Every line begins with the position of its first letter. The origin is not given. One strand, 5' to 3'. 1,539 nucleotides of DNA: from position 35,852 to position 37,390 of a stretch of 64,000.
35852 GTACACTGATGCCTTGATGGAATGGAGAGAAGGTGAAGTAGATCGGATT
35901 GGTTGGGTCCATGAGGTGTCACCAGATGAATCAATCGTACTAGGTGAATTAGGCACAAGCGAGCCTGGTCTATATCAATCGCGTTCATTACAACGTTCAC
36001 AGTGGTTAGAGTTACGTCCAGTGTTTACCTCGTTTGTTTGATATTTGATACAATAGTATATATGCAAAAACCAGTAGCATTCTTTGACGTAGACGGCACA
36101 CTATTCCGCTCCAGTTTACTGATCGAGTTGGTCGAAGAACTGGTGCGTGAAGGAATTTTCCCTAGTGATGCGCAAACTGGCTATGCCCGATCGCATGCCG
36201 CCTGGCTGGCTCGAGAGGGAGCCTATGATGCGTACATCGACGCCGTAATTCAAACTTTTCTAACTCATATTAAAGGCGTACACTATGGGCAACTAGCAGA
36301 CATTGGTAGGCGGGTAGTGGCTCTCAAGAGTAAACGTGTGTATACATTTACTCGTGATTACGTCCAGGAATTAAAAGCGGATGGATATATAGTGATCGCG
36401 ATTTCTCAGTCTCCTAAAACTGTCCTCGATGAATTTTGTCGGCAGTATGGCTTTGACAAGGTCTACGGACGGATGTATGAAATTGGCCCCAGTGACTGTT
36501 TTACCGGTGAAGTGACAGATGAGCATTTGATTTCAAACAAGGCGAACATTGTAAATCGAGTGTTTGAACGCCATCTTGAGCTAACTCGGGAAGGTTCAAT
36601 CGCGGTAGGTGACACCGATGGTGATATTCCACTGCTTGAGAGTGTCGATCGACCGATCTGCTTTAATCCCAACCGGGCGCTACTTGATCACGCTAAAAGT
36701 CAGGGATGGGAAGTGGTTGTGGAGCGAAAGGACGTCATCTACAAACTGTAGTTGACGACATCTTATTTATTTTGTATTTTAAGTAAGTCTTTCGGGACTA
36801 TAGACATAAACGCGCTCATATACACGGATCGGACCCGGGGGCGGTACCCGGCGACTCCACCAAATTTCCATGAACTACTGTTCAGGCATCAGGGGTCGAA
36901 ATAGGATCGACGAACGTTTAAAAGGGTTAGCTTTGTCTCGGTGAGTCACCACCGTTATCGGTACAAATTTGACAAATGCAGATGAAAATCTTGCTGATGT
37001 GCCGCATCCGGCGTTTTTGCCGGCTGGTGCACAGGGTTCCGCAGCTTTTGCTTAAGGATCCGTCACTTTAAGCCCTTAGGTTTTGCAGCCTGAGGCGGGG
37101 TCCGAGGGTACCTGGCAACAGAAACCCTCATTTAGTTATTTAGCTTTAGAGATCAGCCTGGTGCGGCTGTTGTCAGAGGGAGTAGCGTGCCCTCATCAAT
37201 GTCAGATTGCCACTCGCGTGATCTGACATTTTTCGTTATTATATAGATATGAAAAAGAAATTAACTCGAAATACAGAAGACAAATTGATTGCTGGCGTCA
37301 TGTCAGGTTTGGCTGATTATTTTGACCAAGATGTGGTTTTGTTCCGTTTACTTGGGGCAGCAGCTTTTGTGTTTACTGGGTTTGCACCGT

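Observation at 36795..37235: tmRNA gene appears circularly permuted (two-piece ssrA)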

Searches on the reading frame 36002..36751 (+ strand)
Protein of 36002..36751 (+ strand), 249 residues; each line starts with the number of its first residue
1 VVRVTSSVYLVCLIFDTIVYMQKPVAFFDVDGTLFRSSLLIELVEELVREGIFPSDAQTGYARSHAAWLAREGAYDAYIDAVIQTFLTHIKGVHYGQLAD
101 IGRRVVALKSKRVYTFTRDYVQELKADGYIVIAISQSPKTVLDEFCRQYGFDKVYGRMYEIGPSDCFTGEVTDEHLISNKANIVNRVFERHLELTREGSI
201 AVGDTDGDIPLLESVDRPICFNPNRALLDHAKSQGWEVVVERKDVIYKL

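Call 8: search_protein_families(library=ncbifam, proteins=[window:36002-36751:+])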
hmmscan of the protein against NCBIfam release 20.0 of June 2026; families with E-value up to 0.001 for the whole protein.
window:36002-36751:+ (249 aa): 10 families
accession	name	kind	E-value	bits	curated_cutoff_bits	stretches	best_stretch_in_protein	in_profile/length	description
TIGR01490.1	HAD-SF-IB-hyp1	subfamily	3.2e-32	112.4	98.3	1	26-226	2-201/202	HAD-IB family hydrolase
TIGR01488.1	HAD-SF-IB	subfamily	5.9e-18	65.4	45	1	25-215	1-177/177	HAD-IB family phosphatase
NF052359.1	HolPaseNeis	equivalog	1.2e-13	51.3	400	1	25-239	3-218/221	histidinol-phosphatase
NF052360.1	HolPasePseu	equivalog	2.7e-13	50.1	280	1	25-239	3-215/218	histidinol-phosphatase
TIGR00338.1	serB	equivalog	4.5e-09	36.2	144.15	1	117-233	90-205/219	phosphoserine phosphatase SerB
TIGR01484.1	HAD-SF-IIB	subfamily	4.9e-05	23.5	41.8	0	175-218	174-218/221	HAD-IIB family hydrolase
TIGR00099.1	Cof-subfamily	subfamily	5e-05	23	137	0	179-220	188-228/256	Cof-type HAD-IIB family hydrolase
TIGR01491.1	HAD-SF-IB-PSPlk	hypoth_equivalog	0.00018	21.3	151.9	0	117-223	85-190/201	phosphoserine phosphatase-like hydrolase, archaeal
NF010109.0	PRK13582.1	equivalog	0.00021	21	133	1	87-231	47-179/205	bifunctional phosphoserine phosphatase/homoserine phosphotransferase ThrH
TIGR01486.1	HAD-SF-IIB-MPGP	subfamily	0.00059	19.2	164.75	0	178-225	176-224/257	mannosyl-3-phosphoglycerate phosphatase family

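Call 39: find_homologous_proteins(query=window:36062-36748:+, max_evalue=1e-40)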
Query window:36062-36748:+ (229 aa): 4571 proteins with E <= 1e-40 among 5254 candidates; the best 120 are listed.
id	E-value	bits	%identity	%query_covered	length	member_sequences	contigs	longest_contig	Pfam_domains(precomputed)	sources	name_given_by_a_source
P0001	1.4e-149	514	100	100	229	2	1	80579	PF00702.33,PF12710.14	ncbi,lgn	-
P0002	1.1e-137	475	90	100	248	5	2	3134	PF00702.33,PF12710.14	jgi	jgi:HAD superfamily hydrolase (TIGR01490 family)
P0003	2.6e-137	474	90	100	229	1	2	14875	PF00702.33,PF12710.14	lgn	-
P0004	5.0e-136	470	90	100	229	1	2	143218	PF00702.33,PF12710.14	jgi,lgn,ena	-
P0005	5.0e-131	453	86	100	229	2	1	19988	PF00702.33,PF12710.14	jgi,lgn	jgi:HAD superfamily hydrolase (TIGR01490 family)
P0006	1.5e-128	445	86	100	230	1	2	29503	PF00702.33,PF12710.14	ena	-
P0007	1.9e-128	445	86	100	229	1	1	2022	PF00702.33,PF12710.14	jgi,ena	-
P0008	9.1e-128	443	85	100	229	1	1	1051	PF00702.33,PF12710.14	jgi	-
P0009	1.3e-127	442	85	100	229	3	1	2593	PF00702.33,PF12710.14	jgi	jgi:HAD superfamily hydrolase (TIGR01490 family)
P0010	2.2e-126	438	82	100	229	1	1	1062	PF00702.33,PF12710.14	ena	-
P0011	7.2e-126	436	84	100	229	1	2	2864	PF00702.33,PF12710.14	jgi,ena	-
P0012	1.0e-125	436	84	100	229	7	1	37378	PF00702.33,PF12710.14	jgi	jgi:HAD superfamily hydrolase (TIGR01490 family)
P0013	1.6e-125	435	83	100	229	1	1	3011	PF00702.33,PF12710.14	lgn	-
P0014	3.4e-125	434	82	100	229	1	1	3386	PF00702.33,PF12710.14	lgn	-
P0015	5.1e-125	434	82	100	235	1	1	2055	PF00702.33,PF12710.14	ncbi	-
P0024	6.9e-122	423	80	100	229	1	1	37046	PF00702.33,PF12710.14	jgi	jgi:HAD superfamily hydrolase (TIGR01490 family)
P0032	2.2e-118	412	78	100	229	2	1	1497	PF00702.33,PF08282.19,PF12710.14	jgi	jgi:HAD superfamily hydrolase (TIGR01490 family)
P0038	3.2e-116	405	76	100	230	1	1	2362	PF00702.33,PF12710.14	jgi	jgi:HAD superfamily hydrolase (TIGR01490 family)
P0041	3.7e-112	392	73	100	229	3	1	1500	PF00702.33,PF12710.14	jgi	jgi:HAD superfamily hydrolase (TIGR01490 family)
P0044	1.1e-111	390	75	99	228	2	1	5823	PF00702.33,PF12710.14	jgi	jgi:HAD superfamily hydrolase (TIGR01490 family)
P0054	5.3e-110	385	74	99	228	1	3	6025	PF13419.13,PF00702.33,PF12710.14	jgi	jgi:HAD superfamily hydrolase (TIGR01490 family)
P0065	3.3e-109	382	75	99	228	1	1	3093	PF00702.33,PF12710.14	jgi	jgi:HAD superfamily hydrolase (TIGR01490 family)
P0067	1.0e-108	380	74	100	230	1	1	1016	PF13419.13,PF00702.33,PF12710.14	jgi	jgi:HAD superfamily hydrolase (TIGR01490 family)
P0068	1.1e-108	380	74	99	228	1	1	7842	PF13419.13,PF00702.33,PF12710.14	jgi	jgi:HAD superfamily hydrolase (TIGR01490 family)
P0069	1.2e-108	380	72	100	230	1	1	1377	PF00702.33,PF12710.14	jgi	jgi:HAD superfamily hydrolase (TIGR01490 family)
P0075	2.5e-108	379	73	99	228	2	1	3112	PF00702.33,PF12710.14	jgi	jgi:HAD superfamily hydrolase (TIGR01490 family)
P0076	2.6e-108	379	73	99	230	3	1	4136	PF00702.33,PF12710.14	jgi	jgi:HAD superfamily hydrolase (TIGR01490 family)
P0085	6.9e-108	378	74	99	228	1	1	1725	PF13419.13,PF00702.33,PF08282.19,PF12710.14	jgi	jgi:HAD superfamily hydrolase (TIGR01490 family)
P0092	1.3e-107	377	73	100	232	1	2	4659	PF00702.33,PF12710.14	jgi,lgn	jgi:HAD superfamily hydrolase (TIGR01490 family)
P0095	1.9e-107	376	73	99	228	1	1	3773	PF00702.33,PF12710.14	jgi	jgi:HAD superfamily hydrolase (TIGR01490 family)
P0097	2.6e-107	376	74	99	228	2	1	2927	PF00702.33,PF12710.14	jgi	jgi:HAD superfamily hydrolase (TIGR01490 family)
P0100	2.9e-107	376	72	99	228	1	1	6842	PF13419.13,PF00702.33,PF12710.14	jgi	jgi:HAD superfamily hydrolase (TIGR01490 family)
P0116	9.1e-107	374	72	99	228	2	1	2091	PF13419.13,PF00702.33,PF12710.14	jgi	jgi:HAD superfamily hydrolase (TIGR01490 family)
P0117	9.4e-107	374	71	100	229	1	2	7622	PF00702.33,PF12710.14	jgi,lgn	jgi:HAD superfamily hydrolase (TIGR01490 family)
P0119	1.0e-106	374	71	99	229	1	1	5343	PF00702.33,PF12710.14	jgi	jgi:HAD superfamily hydrolase (TIGR01490 family)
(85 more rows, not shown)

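Call 40: find_encoding_contigs(protein=P0001, flank=2000, max_places=3)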
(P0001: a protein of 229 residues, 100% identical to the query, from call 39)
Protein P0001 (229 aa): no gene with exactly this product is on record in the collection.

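Call 41: find_encoding_contigs(protein=P0004, flank=4000, max_places=3)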
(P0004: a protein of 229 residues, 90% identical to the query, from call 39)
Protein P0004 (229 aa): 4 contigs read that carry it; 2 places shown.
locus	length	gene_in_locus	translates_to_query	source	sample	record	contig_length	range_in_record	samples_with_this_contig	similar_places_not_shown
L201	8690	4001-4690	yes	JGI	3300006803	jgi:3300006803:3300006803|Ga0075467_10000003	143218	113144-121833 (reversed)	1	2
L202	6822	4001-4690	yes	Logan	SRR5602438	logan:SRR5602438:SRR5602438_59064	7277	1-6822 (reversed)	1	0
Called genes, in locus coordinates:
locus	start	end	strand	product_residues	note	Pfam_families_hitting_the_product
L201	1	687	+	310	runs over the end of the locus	-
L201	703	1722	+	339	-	PF02449:Glyco_hydro_42 (weak)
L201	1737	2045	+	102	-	-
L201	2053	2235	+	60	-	-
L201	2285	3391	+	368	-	-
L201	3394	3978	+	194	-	-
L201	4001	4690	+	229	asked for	PF00702:Hydrolase, PF12710:HAD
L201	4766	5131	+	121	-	PF13560:HTH_31 (weak), PF01381:HTH_3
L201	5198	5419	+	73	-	PF04024:PspC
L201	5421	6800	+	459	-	PF00875:DNA_photolyase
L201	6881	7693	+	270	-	PF00730:HhH-GPD, PF00633:HHH (weak)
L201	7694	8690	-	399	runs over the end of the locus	PF07690:MFS_1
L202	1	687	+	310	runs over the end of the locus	-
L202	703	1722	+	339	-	PF02449:Glyco_hydro_42 (weak)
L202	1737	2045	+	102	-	-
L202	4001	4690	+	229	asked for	PF00702:Hydrolase, PF12710:HAD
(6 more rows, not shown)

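Call 42: find_encoding_contigs(protein=P0003, flank=4000, max_places=3)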
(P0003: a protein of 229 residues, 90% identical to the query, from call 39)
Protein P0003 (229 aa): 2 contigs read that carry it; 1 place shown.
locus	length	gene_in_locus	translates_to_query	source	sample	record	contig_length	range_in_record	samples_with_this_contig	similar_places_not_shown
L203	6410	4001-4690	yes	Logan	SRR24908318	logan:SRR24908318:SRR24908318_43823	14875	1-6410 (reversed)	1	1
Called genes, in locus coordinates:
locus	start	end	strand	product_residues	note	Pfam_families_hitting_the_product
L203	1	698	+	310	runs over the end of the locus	PF00892:EamA (faint)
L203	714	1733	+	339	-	PF02449:Glyco_hydro_42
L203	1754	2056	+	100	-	-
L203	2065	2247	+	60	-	-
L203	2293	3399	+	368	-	-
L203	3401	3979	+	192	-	-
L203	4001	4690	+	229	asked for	PF00702:Hydrolase, PF12710:HAD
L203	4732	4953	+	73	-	PF04024:PspC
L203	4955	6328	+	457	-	PF00875:DNA_photolyase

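Call 43: find_encoding_contigs(protein=P0005, flank=3000, max_places=2)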
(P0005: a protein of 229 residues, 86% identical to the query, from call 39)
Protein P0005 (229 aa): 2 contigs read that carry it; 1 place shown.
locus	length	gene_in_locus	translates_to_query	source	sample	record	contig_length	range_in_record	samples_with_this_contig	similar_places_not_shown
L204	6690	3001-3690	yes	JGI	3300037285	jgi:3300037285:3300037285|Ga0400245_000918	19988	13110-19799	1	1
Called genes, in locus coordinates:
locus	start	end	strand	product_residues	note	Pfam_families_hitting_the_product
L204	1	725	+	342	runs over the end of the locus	PF02449:Glyco_hydro_42 (faint)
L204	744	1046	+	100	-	-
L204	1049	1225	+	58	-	-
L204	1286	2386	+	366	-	-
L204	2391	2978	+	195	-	-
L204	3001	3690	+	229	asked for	PF00702:Hydrolase, PF12710:HAD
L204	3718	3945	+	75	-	PF04024:PspC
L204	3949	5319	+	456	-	PF00875:DNA_photolyase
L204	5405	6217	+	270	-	PF00730:HhH-GPD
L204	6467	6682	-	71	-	-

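Call 44: find_encoding_contigs(protein=P0006, flank=3000, max_places=2)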
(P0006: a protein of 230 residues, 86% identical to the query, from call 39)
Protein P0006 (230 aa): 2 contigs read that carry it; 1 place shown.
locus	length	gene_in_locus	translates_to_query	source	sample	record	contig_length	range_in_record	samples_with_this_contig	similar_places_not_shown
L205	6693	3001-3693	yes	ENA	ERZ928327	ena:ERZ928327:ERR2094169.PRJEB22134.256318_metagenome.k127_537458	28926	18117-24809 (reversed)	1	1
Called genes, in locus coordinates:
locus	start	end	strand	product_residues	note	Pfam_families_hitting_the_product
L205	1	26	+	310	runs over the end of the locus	PF00892:EamA (weak)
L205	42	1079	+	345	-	PF02449:Glyco_hydro_42 (weak)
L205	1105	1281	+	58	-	-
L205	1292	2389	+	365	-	-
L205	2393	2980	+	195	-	-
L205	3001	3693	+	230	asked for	PF00702:Hydrolase, PF12710:HAD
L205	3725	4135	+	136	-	PF13560:HTH_31, PF01381:HTH_3, PF13443:HTH_26 (weak)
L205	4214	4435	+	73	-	PF04024:PspC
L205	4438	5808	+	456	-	PF00875:DNA_photolyase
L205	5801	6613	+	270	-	PF00730:HhH-GPD, PF00633:HHH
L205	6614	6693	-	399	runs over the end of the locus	PF07690:MFS_1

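Call 45: find_encoding_contigs(protein=P0012, flank=3000, max_places=2)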
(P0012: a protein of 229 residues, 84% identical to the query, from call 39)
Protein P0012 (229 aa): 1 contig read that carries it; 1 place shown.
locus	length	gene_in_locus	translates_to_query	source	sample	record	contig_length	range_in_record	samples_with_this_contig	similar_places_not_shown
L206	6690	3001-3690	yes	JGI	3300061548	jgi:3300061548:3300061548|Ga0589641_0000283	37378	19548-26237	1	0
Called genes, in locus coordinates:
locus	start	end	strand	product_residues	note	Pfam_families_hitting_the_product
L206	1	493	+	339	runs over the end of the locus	PF02449:Glyco_hydro_42 (weak)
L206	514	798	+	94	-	-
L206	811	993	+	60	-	-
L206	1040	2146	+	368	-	-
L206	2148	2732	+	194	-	-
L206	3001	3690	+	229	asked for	PF00702:Hydrolase, PF12710:HAD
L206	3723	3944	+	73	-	PF04024:PspC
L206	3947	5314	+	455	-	PF00875:DNA_photolyase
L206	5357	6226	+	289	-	PF00730:HhH-GPD, PF00633:HHH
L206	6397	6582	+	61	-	-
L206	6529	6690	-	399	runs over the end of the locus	PF07690:MFS_1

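Call 63: list_cluster_members(proteins=[P0001])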
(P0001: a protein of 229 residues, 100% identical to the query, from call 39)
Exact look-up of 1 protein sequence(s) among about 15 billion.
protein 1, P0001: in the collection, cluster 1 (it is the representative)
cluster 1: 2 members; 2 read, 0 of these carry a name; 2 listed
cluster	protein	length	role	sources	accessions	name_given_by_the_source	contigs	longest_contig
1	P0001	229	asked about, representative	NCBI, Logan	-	-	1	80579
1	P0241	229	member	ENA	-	-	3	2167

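Call 65: find_encoding_contigs(protein=P0241, flank=3000, max_places=5)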
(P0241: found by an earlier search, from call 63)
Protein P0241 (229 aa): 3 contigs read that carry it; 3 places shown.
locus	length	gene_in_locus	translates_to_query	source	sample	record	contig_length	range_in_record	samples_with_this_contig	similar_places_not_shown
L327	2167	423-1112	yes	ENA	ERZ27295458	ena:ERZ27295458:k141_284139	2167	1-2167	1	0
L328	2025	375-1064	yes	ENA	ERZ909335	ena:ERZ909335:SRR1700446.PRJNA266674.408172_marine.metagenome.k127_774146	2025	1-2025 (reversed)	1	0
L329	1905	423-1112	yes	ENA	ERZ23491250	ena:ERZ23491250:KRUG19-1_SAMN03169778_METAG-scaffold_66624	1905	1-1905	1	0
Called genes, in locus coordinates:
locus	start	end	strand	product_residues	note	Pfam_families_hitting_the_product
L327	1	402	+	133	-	?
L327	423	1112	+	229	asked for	PF00702:Hydrolase (weak), PF12710:HAD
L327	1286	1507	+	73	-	PF04024:PspC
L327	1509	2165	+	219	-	?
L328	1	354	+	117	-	?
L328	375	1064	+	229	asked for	PF00702:Hydrolase (weak), PF12710:HAD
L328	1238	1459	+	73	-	PF04024:PspC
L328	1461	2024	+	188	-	?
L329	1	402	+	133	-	?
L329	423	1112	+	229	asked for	PF00702:Hydrolase (weak), PF12710:HAD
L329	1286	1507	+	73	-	PF04024:PspC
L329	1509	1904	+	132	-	?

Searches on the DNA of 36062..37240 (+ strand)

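Call 24: search_dna_similar(query=window:36748-37240:+, collection=phages, mode=distant, max_rows=20)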
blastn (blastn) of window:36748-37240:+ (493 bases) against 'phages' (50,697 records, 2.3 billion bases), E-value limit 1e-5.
No match.

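Call 67: search_rna_families(source=L327, start=1050, end=1330, threshold=evalue, max_evalue=10, show_alignments=2)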
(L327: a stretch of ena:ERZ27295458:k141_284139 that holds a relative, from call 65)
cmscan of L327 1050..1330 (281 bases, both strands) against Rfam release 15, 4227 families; matches with E-value up to 10: 4.
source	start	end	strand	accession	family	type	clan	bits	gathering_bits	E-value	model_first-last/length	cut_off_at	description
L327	1225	1303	+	RF00315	snoJ33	Gene; snRNA; snoRNA; CD-box;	-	15.1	45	2.1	1-81/81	no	Small nucleolar RNA J33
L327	1050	1075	+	RF01092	GP_knot2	Cis-reg;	-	14.8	80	2.5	36-61/61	5'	Gag/pol translational readthrough site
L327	1056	1074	+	RF02248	Six3os1_3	Gene; lncRNA;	-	13.4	40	0.3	57-75/75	no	Six3os1 conserved region 3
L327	1255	1293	+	RF02060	STnc410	Gene; sRNA;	-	9.8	50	9.8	1-158/158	no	Enterobacterial sRNA STnc410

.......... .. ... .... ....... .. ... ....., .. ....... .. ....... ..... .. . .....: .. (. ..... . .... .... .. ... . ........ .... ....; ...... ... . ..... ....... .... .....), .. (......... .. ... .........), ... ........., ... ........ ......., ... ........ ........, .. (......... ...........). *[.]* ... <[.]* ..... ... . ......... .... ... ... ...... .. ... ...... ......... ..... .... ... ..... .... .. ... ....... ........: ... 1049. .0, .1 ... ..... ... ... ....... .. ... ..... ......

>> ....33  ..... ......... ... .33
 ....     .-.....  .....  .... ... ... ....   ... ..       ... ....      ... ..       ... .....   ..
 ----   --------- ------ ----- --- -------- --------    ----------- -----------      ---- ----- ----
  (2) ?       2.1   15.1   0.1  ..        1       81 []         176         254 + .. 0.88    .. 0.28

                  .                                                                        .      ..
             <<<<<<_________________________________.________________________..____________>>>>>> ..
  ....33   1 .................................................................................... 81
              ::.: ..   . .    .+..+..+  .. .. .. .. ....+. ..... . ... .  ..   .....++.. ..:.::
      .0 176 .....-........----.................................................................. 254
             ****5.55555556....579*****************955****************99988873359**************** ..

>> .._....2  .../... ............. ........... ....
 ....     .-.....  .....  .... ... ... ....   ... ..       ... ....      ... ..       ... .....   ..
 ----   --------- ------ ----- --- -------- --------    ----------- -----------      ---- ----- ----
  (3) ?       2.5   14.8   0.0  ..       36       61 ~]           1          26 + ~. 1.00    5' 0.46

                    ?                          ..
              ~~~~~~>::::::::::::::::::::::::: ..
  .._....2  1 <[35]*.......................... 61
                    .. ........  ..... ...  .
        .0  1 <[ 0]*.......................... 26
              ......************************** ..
